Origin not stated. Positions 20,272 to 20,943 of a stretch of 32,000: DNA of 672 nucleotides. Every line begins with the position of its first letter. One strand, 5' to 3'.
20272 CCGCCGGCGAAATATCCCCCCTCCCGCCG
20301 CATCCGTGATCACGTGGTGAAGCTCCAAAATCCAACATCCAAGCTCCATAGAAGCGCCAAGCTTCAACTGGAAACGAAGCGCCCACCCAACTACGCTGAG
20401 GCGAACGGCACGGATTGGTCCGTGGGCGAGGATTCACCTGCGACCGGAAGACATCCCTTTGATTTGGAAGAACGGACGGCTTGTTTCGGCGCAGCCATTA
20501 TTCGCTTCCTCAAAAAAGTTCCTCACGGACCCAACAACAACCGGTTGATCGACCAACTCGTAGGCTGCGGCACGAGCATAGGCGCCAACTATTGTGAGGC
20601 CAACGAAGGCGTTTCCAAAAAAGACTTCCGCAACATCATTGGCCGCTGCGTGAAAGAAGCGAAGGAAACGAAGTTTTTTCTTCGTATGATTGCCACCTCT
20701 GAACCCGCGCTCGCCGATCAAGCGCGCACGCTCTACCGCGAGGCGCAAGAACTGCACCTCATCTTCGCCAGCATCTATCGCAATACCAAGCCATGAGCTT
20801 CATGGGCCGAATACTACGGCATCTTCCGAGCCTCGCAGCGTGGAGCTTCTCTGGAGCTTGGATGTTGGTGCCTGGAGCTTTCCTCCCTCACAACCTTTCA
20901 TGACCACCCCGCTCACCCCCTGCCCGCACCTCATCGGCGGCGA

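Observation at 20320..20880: Inverted-repeat-bounded, AT-shifted cassette with an Avd/IVS-family four-helix-bundle gene between preA and mmsA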

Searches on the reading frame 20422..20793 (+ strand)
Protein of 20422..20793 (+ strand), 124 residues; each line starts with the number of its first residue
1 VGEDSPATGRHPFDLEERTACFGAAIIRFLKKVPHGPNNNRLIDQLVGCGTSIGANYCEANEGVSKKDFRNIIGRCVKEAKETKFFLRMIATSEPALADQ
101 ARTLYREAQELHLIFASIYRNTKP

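Call 11: search_protein_families(library=pfam, proteins=[window:20422-20793:+])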
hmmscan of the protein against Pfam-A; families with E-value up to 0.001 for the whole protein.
window:20422-20793:+ (124 aa): 1 family
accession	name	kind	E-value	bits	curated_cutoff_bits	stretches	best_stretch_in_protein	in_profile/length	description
PF05635.17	23S_rRNA_IVP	-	4.1e-10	40.3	33.8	1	22-112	12-101/106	23S rRNA-intervening sequence protein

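Call 12: search_protein_families(library=ncbifam, proteins=[window:20422-20793:+])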
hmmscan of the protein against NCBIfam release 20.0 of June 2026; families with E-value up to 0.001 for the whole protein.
window:20422-20793:+ (124 aa): 1 family
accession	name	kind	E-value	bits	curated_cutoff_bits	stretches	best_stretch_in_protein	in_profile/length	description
TIGR02436.1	TIGR02436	subfamily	5.8e-16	58.7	24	1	17-122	3-108/109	four helix bundle protein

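Call 30: find_homologous_proteins(query=window:20422-20793:+, max_evalue=0.00001)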
Query window:20422-20793:+ (124 aa): 7991 proteins with E <= 0.00001 among 8000 candidates; the best 120 are listed.
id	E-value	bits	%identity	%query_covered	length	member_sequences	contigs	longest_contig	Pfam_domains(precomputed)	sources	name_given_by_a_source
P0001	3.3e-77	274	99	100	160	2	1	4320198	PF05635.18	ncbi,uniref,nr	ncbi:four helix bundle protein [Horticoccus luteus]|uniref:Four helix bundle protein n=1 Tax=Hortico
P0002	1.7e-64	233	85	100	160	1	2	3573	PF05635.18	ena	-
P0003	5.0e-63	229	85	100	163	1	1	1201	PF05635.18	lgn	-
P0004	2.6e-62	226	85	98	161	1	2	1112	PF05635.18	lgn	-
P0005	1.5e-61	224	82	98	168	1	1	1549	PF05635.18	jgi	jgi:four helix bundle protein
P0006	3.5e-61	223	81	98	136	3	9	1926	PF05635.18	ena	-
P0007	3.7e-61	222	83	98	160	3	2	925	PF05635.18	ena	-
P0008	9.0e-61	221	81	98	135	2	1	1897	PF05635.18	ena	-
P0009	1.1e-60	221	81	98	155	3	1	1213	PF05635.18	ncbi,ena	-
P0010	2.0e-60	220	80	100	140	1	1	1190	PF05635.18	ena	-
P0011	2.2e-60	220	80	98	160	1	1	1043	PF05635.18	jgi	jgi:four helix bundle protein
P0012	2.7e-60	220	84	97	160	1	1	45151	PF05635.18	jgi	jgi:four helix bundle protein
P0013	3.0e-60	220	81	100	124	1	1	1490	PF05635.18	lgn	-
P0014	3.6e-60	219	80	98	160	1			PF05635.18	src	-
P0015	4.2e-60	219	82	97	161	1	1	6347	PF05635.18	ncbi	-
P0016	6.3e-60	219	86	91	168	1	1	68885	PF05635.18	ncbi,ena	-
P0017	8.7e-60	218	85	94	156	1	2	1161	PF05635.18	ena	-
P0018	1.2e-59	218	81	98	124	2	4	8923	PF05635.18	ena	-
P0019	1.2e-59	218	81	98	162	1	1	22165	PF05635.18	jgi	jgi:four helix bundle protein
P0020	1.5e-59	217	84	94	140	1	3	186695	PF05635.18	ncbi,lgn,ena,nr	ncbi:MAG TPA: four helix bundle protein [Verrucomicrobiota bacterium]|nr:four helix bundle protein [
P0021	2.4e-59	217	83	97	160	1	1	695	PF05635.18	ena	-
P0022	2.5e-59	217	81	99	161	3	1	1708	PF05635.18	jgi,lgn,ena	-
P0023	3.0e-59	216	79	98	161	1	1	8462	PF05635.18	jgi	jgi:four helix bundle protein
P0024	3.3e-59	216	80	97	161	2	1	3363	PF05635.18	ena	-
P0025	3.7e-59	216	85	90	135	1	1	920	PF05635.18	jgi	-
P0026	3.9e-59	216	80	98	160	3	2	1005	PF05635.18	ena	-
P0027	4.1e-59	216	81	98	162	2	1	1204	PF05635.18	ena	-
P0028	4.2e-59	216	80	97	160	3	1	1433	PF05635.18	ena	-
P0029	5.3e-59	216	80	98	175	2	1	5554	PF05635.18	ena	-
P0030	5.6e-59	215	81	98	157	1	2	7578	PF05635.18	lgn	-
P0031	7.2e-59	215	84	93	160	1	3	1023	PF05635.18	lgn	-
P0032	7.6e-59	215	80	98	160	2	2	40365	PF05635.18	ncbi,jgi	-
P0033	7.8e-59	215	79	98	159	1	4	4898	PF05635.18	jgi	jgi:four helix bundle protein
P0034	8.6e-59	215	83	95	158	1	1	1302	PF05635.18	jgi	-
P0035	9.5e-59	215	80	98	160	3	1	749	PF05635.18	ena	-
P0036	9.9e-59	215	81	98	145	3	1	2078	PF05635.18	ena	-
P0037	1.2e-58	214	80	98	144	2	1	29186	PF05635.18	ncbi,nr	ncbi:MAG: four helix bundle protein [Opitutaceae bacterium]|nr:four helix bundle protein [Opitutacea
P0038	1.2e-58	214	81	97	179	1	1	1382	PF05635.18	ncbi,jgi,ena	jgi:four helix bundle protein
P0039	1.6e-58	214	80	94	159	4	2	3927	PF05635.18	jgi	jgi:four helix bundle protein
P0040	1.7e-58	214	84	90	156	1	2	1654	PF05635.18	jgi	jgi:four helix bundle protein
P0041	1.7e-58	214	80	100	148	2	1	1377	PF05635.18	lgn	-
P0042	1.9e-58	214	81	96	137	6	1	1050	PF05635.18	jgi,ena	-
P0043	2.0e-58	214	82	96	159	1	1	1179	PF05635.18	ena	-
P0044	2.3e-58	213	78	97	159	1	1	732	PF05635.18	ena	-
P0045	2.7e-58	213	81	94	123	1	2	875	PF05635.18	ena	-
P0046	3.4e-58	213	83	92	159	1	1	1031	PF05635.18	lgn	-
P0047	4.6e-58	213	83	94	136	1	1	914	PF05635.18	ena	-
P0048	4.8e-58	212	80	98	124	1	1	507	PF05635.18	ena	-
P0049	4.9e-58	212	82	97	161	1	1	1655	PF05635.18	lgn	-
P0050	5.3e-58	212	85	90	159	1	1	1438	PF05635.18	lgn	-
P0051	5.8e-58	212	81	97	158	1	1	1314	PF05635.18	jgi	jgi:four helix bundle protein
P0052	5.9e-58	212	81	94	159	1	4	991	PF05635.18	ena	-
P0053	6.2e-58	212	86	90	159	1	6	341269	PF05635.18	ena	-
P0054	6.5e-58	212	86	90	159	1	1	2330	PF05635.18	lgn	-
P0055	6.9e-58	212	84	90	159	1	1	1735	PF05635.18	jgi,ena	-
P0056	6.9e-58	212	80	98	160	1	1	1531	PF05635.18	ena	-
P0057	7.9e-58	212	80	98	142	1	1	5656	PF05635.18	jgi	jgi:four helix bundle protein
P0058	8.0e-58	212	77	99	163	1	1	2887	PF05635.18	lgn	-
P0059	9.5e-58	211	82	90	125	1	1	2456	PF05635.18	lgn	-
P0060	1.0e-57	211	79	100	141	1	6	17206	PF05635.18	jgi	jgi:four helix bundle protein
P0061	1.0e-57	211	80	98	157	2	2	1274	PF05635.18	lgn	-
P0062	1.1e-57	211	79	98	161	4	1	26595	PF05635.18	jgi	jgi:four helix bundle protein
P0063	1.1e-57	211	82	94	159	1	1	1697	PF05635.18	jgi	jgi:four helix bundle protein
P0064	1.2e-57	211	86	90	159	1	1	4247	PF05635.18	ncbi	-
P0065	1.2e-57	211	81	96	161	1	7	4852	PF05635.18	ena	-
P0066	1.2e-57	211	83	93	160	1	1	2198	PF05635.18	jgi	-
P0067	1.3e-57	211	84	91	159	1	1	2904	PF05635.18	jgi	jgi:four helix bundle protein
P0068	1.3e-57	211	80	94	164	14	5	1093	PF05635.18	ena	-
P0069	1.4e-57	211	86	90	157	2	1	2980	PF05635.18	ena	-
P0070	1.6e-57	211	83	93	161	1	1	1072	PF05635.18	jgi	jgi:four helix bundle protein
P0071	1.6e-57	211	79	100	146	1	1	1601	PF05635.18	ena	-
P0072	1.7e-57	211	83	93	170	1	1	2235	PF05635.18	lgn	-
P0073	1.7e-57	211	79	97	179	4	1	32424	PF05635.18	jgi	jgi:four helix bundle protein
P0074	1.7e-57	211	84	94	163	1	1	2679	PF05635.18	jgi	jgi:four helix bundle protein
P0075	1.8e-57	211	80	98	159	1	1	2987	PF05635.18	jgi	jgi:four helix bundle protein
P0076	1.9e-57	211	83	93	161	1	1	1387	PF05635.18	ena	-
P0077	2.2e-57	210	77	99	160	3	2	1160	PF05635.18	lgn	-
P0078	2.2e-57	210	78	98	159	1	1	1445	PF05635.18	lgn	-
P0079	2.3e-57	210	78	94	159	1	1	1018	PF05635.18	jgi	-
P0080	2.4e-57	210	78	98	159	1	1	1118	PF05635.18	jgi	jgi:four helix bundle protein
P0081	2.5e-57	210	82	94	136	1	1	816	PF05635.18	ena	-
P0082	2.5e-57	210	78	97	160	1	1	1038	PF05635.18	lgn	-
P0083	2.6e-57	210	81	94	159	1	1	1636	PF05635.18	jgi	jgi:four helix bundle protein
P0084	2.9e-57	210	79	98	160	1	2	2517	PF05635.18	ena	-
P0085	3.0e-57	210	85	90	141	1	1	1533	PF05635.18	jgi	jgi:four helix bundle protein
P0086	3.1e-57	210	83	90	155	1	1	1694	PF05635.18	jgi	jgi:four helix bundle protein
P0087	3.4e-57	210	84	91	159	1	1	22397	PF05635.18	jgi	-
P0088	3.7e-57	210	80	97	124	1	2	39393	PF05635.18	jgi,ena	jgi:four helix bundle protein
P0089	4.4e-57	209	81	97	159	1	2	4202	PF05635.18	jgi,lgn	jgi:four helix bundle protein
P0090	5.7e-57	209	79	98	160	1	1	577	PF05635.18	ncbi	-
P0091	6.6e-57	209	85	90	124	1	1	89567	PF05635.18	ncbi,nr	ncbi:MAG: four helix bundle protein [Pedosphaera sp.]|nr:four helix bundle protein [Pedosphaera sp.]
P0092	8.6e-57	208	80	98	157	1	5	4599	PF05635.18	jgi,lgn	jgi:four helix bundle protein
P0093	8.7e-57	208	85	91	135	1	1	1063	PF05635.18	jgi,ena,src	-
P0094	8.7e-57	208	81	91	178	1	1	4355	PF05635.18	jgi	jgi:four helix bundle protein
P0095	8.8e-57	208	82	94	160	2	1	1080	PF05635.18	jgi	jgi:four helix bundle protein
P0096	8.9e-57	208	83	92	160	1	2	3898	PF05635.18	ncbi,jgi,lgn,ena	ncbi:MAG TPA: four helix bundle protein [Opitutaceae bacterium]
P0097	9.5e-57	208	79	93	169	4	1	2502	PF05635.18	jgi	jgi:four helix bundle protein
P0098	1.0e-56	208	81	96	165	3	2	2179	PF05635.18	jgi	jgi:four helix bundle protein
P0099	1.0e-56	208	83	90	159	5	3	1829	PF05635.18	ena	-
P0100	1.0e-56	208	86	89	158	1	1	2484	PF05635.18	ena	-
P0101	1.1e-56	208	86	90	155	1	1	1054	PF05635.18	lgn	-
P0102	1.1e-56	208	78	97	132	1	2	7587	PF05635.18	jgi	jgi:four helix bundle protein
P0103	1.1e-56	208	79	98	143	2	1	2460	PF05635.18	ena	-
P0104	1.2e-56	208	80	97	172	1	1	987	PF05635.18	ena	-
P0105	1.2e-56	208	85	90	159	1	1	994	PF05635.18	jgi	jgi:four helix bundle protein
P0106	1.2e-56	208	82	90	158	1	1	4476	PF05635.18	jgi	jgi:four helix bundle protein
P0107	1.2e-56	208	78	97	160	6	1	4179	PF05635.18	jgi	jgi:four helix bundle protein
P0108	1.4e-56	208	78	98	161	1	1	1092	PF05635.18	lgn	-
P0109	1.5e-56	208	78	94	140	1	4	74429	PF05635.18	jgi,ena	jgi:four helix bundle protein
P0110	1.5e-56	208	81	94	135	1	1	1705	PF05635.18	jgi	jgi:four helix bundle protein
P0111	1.5e-56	208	79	94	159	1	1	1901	PF05635.18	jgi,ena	jgi:four helix bundle protein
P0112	1.6e-56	208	80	96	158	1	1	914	PF05635.18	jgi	jgi:four helix bundle protein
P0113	1.6e-56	208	78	97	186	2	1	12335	PF05635.18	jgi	jgi:four helix bundle protein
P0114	1.7e-56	207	80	95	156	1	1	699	PF05635.18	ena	-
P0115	1.8e-56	207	81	97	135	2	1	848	PF05635.18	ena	-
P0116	1.8e-56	207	82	94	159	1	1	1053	PF05635.18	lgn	-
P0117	1.8e-56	207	82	92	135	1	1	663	PF05635.18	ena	-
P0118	1.9e-56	207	77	98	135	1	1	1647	PF05635.18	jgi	jgi:four helix bundle protein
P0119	1.9e-56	207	82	91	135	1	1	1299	PF05635.18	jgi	jgi:four helix bundle protein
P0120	1.9e-56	207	79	97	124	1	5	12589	PF05635.18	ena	-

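Call 34: find_encoding_contigs(protein=P0001, flank=3000, max_places=3)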
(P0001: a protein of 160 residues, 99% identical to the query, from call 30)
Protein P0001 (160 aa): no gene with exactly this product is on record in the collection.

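Call 35: find_encoding_contigs(protein=P0053, flank=5000, max_places=4)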
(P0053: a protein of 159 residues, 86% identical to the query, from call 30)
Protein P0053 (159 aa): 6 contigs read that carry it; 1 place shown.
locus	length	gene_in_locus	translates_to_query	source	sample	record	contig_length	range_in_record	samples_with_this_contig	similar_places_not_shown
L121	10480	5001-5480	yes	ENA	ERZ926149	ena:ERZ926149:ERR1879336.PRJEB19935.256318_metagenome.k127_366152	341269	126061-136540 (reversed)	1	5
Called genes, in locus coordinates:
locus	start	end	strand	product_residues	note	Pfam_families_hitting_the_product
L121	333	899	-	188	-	PF13580:SIS_2, PF01380:SIS (weak)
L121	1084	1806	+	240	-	PF05198:IF3_N, PF00707:IF3_C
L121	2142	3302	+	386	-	-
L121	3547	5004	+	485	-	PF14691:Fer4_20, PF00070:Pyr_redox (faint), PF00890:FAD_binding_2 (faint), PF01266:DAO (weak), PF07992:Pyr_redox_2, PF12831:FAD_oxidored (weak), PF13450:NAD_binding_8 (weak), PF13738:Pyr_redox_3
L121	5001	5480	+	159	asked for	PF05635:23S_rRNA_IVP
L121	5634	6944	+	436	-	PF01180:DHO_dh, PF01207:Dus, PF13187:Fer4_9 (faint), PF00037:Fer4 (faint), PF12797:Fer4_2 (faint), PF12837:Fer4_6 (weak), PF12838:Fer4_7, PF14697:Fer4_21, +1 more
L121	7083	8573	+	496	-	PF00171:Aldedh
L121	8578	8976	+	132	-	PF13673:Acetyltransf_10, PF00583:Acetyltransf_1, PF13508:Acetyltransf_7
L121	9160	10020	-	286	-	PF06181:Urate_ox_N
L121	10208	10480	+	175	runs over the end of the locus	PF01058:Oxidored_q6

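Call 36: find_encoding_contigs(protein=P0020, flank=5000, max_places=3)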
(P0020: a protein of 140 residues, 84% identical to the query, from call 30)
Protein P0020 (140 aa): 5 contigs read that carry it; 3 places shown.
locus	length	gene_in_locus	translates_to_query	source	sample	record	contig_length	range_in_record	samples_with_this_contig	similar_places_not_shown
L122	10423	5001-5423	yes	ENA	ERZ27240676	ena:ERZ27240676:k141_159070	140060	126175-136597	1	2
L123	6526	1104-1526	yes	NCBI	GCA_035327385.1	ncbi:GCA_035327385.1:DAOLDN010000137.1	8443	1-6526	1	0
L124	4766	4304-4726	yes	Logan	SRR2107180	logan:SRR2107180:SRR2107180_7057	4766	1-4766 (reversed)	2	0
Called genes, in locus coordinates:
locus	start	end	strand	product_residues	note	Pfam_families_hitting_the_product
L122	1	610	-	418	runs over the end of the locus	PF04389:Peptidase_M28 (weak), PF01546:Peptidase_M20, PF07687:M20_dimer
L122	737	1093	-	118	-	PF00576:Transthyretin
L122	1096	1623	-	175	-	PF09349:OHCU_decarbox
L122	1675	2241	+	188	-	-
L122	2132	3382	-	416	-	PF04389:Peptidase_M28 (weak), PF01546:Peptidase_M20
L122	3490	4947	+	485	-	PF14691:Fer4_20, PF00070:Pyr_redox (faint), PF01266:DAO (weak), PF07992:Pyr_redox_2, PF12831:FAD_oxidored (faint), PF13450:NAD_binding_8 (weak), PF13738:Pyr_redox_3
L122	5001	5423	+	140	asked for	PF05635:23S_rRNA_IVP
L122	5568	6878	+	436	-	PF01180:DHO_dh, PF01207:Dus, PF00037:Fer4 (faint), PF12797:Fer4_2 (faint), PF12837:Fer4_6 (weak), PF12838:Fer4_7, PF13237:Fer4_10 (faint), PF14697:Fer4_21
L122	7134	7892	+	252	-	PF08843:AbiEii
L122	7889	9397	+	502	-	PF03972:MmgE_PrpD_N, PF19305:MmgE_PrpD_C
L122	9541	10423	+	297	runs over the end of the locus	PF13714:PEP_mutase, PF00463:ICL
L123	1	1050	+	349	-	PF00070:Pyr_redox (faint), PF01266:DAO (weak), PF07992:Pyr_redox_2, PF12831:FAD_oxidored (faint), PF13450:NAD_binding_8 (weak), PF13738:Pyr_redox_3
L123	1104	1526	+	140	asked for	PF05635:23S_rRNA_IVP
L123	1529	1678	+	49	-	-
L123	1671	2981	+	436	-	PF01180:DHO_dh, PF01207:Dus, PF00037:Fer4 (faint), PF12797:Fer4_2 (faint), PF12837:Fer4_6 (weak), PF12838:Fer4_7, PF13237:Fer4_10 (faint), PF14697:Fer4_21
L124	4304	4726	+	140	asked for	PF05635:23S_rRNA_IVP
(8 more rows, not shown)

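Call 37: find_related_loci(query=window:20422-20793:+, collection=metagenome_contigs, flank=5000)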
Query window:20422-20793:+ (124 aa) in metagenome_contigs; peptide patterns used: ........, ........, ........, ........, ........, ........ (x = any residue, [..] = any of these).
600 stretches matched a pattern (row limit reached: there are more); 513 encode a relative of the query (tblastn E <= 1e-3); the best 80 are kept; 80 distinct loci.
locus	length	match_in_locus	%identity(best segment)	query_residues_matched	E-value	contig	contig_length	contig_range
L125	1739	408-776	80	1-122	2e-68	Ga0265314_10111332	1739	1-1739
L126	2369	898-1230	84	10-120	1e-63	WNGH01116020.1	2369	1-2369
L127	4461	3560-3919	78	4-120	4e-63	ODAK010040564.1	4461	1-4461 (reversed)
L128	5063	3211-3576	80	1-120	3e-63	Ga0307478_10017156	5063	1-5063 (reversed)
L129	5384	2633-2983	80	4-120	1e-62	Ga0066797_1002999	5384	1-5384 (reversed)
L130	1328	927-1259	82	10-120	4e-65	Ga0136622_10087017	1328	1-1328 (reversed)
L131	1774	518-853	81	9-120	4e-63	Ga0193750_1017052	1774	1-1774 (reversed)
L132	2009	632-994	78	4-120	9e-63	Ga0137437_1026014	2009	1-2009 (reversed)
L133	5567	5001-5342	80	7-120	9e-61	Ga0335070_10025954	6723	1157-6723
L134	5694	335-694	79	4-120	9e-61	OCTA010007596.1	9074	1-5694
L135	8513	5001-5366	74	2-123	2e-60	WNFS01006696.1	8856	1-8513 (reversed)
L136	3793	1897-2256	75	3-120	2e-60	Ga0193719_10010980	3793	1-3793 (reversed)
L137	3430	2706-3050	78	10-124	5e-60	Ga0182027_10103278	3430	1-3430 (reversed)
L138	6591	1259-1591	79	10-120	8e-60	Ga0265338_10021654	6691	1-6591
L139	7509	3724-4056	78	10-120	2e-59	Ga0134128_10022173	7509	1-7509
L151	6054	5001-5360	76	5-124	2e-58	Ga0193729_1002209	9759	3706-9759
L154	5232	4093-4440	73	8-123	3e-58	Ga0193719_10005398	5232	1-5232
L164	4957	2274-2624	68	3-118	6e-54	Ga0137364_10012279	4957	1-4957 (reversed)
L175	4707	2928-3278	67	4-120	2e-51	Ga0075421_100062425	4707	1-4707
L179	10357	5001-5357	67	1-121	7e-51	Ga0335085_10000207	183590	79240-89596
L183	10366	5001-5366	65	3-124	3e-50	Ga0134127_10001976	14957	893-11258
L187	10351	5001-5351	68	3-118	4e-49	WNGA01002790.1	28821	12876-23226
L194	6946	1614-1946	68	13-123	2e-48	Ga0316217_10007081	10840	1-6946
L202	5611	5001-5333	66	10-120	1e-46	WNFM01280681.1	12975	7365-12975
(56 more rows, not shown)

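Call 43: search_protein_families(library=pfam, proteins=[L126:3-734:+, L126:1327-2367:+, L128:1345-3054:+, L135:3664-4869:+, L135:5426-6844:+, L139:4059-5192:+, L151:1545-4853:+, L151:5403-6053:+, L154:2738-3943:+, L154:4523-5230:+], max_evalue=0.00001)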
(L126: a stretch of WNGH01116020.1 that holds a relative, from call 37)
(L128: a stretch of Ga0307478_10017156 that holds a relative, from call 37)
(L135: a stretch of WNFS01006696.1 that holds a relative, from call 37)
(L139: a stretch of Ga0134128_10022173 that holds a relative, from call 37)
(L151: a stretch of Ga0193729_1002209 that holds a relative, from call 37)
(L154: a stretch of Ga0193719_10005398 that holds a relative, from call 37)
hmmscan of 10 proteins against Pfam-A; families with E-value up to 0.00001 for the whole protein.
L126:3-734:+ (244 aa): 1 family
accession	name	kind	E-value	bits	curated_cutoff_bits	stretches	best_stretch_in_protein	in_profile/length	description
PF07587.16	PSD1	-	1.6e-57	195.2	28.5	1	1-189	70-243/244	Protein of unknown function (DUF1553)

L126:1327-2367:+ (347 aa): 1 family
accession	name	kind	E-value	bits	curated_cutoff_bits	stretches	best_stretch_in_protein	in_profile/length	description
PF07394.17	DUF1501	-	3.8e-80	270.4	27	1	80-347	2-243/390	Protein of unknown function (DUF1501)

L128:1345-3054:+ (570 aa): 5 families
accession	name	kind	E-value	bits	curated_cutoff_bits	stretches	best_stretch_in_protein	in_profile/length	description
PF00285.26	Citrate_synt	-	6.4e-40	137.7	27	1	358-551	162-355/357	Citrate synthase, C-terminal domain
PF02629.25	CoA_binding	-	8.8e-24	84.5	22.3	1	6-97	1-94/97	CoA binding domain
PF00549.24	Ligase_CoA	-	1.3e-11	45.1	24.5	1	161-282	1-127/128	CoA-ligase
PF13607.11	Succ_CoA_lig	-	1.4e-10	41.5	27.4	1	157-292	3-132/138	Succinyl-CoA ligase like flavodoxin domain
PF13380.12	CoA_binding_2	-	3.8e-09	37.4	22.8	1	9-129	1-114/116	CoA binding domain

L135:3664-4869:+ (402 aa): 4 families
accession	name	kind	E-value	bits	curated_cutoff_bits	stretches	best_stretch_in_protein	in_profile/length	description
PF14450.12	FtsA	-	1.4e-34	119.6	31.8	1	207-373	2-127/127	Cell division protein FtsA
PF02491.25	SHS2_FTSA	-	2.8e-23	82.5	25.4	1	82-160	1-78/79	SHS2 domain inserted in FTSA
PF06723.19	MreB_Mbl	-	8.5e-14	51.5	27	1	202-354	144-307/327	MreB/Mbl protein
PF06277.17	EutA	-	2.4e-06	27.1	27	1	181-242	123-182/475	Ethanolamine utilisation protein EutA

L135:5426-6844:+ (473 aa): 2 families
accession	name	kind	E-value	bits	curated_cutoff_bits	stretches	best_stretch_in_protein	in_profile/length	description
PF00091.31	Tubulin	-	2.5e-41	142.5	33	1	27-185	2-188/190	Tubulin/FtsZ family, GTPase domain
PF12327.13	FtsZ_C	-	4.2e-20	72.3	27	1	236-328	1-91/95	FtsZ family, C-terminal domain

L139:4059-5192:+ (378 aa): 1 family
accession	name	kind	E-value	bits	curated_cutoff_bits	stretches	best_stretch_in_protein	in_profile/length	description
PF01551.29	Peptidase_M23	-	1.9e-16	60.5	28.7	1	106-213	2-88/96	Peptidase family M23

L151:1545-4853:+ (1103 aa): 3 families
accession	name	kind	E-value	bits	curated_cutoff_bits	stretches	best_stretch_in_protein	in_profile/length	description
PF07587.16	PSD1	-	2.3e-86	289.6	28.5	2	855-1049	65-244/244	Protein of unknown function (DUF1553)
PF07583.16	PSCyt2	-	5.6e-85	285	29.8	1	192-398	1-208/209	Protein of unknown function (DUF1549)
PF07635.16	PSCyt1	-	2.8e-13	50.7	22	1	87-142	1-58/59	Planctomycete cytochrome C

L151:5403-6053:+ (217 aa): 1 family
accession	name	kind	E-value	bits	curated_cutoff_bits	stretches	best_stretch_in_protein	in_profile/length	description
PF07394.17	DUF1501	-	3.8e-39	135.4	27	1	85-217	1-109/390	Protein of unknown function (DUF1501)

L154:2738-3943:+ (402 aa): 4 families
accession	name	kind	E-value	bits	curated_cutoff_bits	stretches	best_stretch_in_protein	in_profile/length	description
PF14450.12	FtsA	-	6.1e-36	124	31.8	1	207-373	2-127/127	Cell division protein FtsA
PF02491.25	SHS2_FTSA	-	7.5e-23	81.1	25.4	1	82-160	1-78/79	SHS2 domain inserted in FTSA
PF06723.19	MreB_Mbl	-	7.4e-15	55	27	1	202-354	144-307/327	MreB/Mbl protein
PF06277.17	EutA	-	7.1e-08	32.2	27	1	182-242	124-182/475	Ethanolamine utilisation protein EutA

L154:4523-5230:+ (236 aa): 1 family
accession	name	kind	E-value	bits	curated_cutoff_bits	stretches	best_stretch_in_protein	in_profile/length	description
PF00091.31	Tubulin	-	7.3e-44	150.8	33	1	20-179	2-189/190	Tubulin/FtsZ family, GTPase domain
